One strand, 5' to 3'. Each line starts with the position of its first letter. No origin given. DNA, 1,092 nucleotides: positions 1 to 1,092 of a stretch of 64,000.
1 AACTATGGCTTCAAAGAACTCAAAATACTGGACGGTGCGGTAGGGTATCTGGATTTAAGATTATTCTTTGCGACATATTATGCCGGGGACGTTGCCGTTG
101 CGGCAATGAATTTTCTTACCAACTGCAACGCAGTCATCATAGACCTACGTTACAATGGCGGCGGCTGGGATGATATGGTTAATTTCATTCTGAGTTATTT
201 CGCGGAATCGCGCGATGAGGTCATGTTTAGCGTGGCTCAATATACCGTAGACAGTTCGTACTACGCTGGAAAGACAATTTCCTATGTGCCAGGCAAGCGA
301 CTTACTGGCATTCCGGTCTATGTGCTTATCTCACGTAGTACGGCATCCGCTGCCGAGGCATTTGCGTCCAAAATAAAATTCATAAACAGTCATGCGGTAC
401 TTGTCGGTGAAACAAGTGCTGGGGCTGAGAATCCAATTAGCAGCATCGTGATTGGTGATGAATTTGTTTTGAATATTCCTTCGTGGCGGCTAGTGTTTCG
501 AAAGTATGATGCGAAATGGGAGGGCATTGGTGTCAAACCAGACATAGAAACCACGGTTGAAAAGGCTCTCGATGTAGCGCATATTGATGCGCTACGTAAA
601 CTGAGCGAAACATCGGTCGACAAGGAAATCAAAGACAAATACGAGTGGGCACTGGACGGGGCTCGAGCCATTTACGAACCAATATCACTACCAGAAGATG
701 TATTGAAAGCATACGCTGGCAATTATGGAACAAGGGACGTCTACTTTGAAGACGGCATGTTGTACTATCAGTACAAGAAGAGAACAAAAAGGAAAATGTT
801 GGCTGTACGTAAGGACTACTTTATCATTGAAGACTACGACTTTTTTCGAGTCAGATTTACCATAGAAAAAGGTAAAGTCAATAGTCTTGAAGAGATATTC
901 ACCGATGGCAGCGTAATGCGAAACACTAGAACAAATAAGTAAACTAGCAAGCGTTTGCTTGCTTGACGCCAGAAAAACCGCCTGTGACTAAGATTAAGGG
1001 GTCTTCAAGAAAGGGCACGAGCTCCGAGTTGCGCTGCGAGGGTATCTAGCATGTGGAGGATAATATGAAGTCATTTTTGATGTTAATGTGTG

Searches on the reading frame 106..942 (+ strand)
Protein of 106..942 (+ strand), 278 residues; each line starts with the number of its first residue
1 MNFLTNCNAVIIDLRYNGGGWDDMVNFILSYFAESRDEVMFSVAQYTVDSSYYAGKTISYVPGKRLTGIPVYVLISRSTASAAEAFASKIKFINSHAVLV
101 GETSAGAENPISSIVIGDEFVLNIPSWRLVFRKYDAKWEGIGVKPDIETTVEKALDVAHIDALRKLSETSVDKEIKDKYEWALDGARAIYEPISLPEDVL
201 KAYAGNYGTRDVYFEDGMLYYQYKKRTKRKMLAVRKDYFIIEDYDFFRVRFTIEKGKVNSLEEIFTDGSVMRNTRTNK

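Call 63: find_encoding_contigs(protein=window:106-942:+, flank=10000, max_places=1)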
Protein window:106-942:+ (278 aa): no gene with exactly this product is on record in the collection.
